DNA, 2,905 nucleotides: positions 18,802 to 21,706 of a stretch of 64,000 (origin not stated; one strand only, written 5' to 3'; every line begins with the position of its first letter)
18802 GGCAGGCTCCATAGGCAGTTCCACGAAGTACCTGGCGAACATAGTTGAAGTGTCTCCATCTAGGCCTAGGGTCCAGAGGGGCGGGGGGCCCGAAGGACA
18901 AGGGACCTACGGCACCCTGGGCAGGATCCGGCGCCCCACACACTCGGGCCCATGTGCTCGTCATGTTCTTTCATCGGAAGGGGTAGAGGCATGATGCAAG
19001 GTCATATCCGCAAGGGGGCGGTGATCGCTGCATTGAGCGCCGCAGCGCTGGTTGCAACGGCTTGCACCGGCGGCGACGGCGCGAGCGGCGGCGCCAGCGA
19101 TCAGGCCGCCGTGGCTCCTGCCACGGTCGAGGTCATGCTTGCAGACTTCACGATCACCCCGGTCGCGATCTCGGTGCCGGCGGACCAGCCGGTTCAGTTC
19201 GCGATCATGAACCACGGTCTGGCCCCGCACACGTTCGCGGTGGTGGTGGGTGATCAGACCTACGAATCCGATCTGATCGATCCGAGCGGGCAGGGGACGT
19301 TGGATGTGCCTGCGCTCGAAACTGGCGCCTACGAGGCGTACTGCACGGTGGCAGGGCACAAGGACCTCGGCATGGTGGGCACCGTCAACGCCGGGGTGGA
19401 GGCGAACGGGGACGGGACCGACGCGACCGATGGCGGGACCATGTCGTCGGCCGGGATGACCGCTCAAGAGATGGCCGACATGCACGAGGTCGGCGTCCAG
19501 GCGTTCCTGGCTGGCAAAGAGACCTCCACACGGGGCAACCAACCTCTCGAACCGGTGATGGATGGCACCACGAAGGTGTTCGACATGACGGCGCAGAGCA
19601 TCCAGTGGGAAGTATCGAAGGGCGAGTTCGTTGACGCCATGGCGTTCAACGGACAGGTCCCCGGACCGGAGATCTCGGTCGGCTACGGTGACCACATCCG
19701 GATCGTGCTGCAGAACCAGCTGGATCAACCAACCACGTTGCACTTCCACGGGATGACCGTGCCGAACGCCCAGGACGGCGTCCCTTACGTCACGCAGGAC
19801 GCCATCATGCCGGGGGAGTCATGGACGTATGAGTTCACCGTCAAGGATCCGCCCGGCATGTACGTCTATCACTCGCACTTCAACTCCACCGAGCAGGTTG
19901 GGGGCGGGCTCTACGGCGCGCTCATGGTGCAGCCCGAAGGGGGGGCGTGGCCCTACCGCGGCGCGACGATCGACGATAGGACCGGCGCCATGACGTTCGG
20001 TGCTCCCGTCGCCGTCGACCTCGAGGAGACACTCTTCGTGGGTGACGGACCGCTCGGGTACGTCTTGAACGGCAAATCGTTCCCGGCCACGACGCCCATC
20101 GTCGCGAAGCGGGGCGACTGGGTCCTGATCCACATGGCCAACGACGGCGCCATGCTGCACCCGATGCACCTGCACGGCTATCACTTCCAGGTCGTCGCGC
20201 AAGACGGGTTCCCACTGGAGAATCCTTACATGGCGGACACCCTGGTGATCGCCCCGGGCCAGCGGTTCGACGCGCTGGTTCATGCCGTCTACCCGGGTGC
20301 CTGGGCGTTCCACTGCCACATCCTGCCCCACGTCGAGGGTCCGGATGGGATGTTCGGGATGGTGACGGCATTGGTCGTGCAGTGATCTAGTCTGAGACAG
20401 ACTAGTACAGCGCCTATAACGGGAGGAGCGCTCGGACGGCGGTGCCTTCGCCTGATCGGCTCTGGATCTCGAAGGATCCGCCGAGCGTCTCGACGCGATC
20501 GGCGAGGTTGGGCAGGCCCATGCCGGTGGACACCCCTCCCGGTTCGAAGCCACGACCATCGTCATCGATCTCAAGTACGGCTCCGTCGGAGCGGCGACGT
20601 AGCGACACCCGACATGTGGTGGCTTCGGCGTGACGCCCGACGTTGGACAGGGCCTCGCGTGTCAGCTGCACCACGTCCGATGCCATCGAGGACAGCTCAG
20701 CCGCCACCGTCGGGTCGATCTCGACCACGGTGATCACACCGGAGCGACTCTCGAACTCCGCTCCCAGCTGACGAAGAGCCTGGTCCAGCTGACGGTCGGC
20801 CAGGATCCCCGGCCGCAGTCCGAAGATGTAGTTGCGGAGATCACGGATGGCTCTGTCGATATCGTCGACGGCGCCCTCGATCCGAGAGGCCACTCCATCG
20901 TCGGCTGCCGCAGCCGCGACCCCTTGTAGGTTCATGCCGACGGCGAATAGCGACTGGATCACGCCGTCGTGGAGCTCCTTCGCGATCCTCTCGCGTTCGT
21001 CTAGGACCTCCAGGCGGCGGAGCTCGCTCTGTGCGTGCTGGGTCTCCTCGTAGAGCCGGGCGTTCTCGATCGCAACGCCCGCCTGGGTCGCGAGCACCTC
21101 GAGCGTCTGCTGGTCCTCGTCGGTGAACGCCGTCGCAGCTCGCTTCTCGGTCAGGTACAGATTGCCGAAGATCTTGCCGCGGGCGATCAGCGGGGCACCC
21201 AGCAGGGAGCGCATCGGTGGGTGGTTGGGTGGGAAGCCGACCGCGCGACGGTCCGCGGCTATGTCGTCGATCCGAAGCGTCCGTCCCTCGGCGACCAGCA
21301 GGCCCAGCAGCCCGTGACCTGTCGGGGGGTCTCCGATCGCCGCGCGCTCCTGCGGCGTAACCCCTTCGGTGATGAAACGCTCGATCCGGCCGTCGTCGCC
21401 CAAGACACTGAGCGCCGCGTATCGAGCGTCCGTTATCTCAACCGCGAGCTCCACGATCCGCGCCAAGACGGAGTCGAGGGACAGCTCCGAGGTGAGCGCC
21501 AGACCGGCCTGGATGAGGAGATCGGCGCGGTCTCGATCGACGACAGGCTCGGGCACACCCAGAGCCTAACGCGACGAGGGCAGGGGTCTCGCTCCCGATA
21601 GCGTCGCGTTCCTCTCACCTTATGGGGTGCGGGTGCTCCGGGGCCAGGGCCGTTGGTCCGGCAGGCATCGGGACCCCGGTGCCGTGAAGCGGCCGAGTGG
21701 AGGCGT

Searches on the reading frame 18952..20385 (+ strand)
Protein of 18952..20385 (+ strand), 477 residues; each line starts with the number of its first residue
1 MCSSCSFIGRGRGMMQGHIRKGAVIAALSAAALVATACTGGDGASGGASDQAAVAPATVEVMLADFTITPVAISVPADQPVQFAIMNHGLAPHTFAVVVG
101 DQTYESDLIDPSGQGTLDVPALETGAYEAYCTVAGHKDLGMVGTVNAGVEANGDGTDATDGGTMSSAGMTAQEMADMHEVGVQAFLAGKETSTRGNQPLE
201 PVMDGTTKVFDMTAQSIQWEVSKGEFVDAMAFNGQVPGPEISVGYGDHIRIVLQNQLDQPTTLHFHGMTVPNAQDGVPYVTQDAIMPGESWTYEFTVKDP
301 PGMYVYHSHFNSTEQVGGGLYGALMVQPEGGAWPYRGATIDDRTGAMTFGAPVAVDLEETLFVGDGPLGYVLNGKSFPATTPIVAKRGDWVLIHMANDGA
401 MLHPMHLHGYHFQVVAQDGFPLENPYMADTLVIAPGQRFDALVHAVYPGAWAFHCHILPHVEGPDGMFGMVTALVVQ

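Call 83: search_protein_families(library=pfam, max_evalue=0.001, proteins=[window:18952-20385:+])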
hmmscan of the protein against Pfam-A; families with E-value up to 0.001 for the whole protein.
window:18952-20385:+ (477 aa): 5 families
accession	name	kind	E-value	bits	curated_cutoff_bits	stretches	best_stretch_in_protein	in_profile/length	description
PF07732.21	Cu-oxidase_3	-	1.4e-39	135.2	21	1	215-329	3-117/119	Multicopper oxidase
PF07731.20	Cu-oxidase_2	-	1.1e-35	122.8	20.4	2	373-462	24-124/137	Multicopper oxidase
PF13473.12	Cupredoxin_1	-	1.2e-12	48.1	27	1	49-133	13-94/104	Cupredoxin-like domain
PF00394.28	Cu-oxidase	-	4.2e-10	40.4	21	1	369-461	38-138/157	Multicopper oxidase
PF00127.26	Copper-bind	-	7.1e-05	23.6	21.2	0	112-146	66-97/99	Copper binding proteins, plastocyanin/azurin family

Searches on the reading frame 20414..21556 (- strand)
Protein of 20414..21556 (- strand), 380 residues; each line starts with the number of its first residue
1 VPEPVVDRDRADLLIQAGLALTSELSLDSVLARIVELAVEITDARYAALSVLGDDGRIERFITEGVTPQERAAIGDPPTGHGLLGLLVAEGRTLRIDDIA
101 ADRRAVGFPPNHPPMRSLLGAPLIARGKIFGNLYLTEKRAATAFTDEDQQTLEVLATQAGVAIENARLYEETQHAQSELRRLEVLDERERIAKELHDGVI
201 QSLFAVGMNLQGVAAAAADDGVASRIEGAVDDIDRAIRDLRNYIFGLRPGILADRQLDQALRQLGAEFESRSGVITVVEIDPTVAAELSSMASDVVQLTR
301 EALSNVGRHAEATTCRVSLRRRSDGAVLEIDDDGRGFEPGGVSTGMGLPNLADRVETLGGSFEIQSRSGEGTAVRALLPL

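Call 83: search_protein_families(library=pfam, max_evalue=0.001, proteins=[window:20414-21556:-])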
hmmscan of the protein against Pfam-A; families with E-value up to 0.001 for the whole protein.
window:20414-21556:- (380 aa): 6 families
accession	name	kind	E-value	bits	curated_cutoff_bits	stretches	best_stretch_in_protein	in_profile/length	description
PF13185.12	GAF_2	-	8.3e-23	81.5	28.6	1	25-164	2-136/136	GAF domain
PF01590.32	GAF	-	2e-20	74.1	22.4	1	27-163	2-133/133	GAF domain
PF07730.19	HisKA_3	-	8.2e-16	58.8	24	1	187-250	1-66/68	Histidine kinase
PF02518.31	HATPase_c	-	6.9e-12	46.2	26.4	1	294-380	5-109/111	Histidine kinase-, DNA gyrase B-, and HSP90-like ATPase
PF13492.12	GAF_3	-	4.9e-06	27.4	27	1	26-165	1-129/129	GAF domain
PF13581.12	HATPase_c_2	-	0.00053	20.4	27.4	0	292-340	29-82/127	Histidine kinase-like ATPase domain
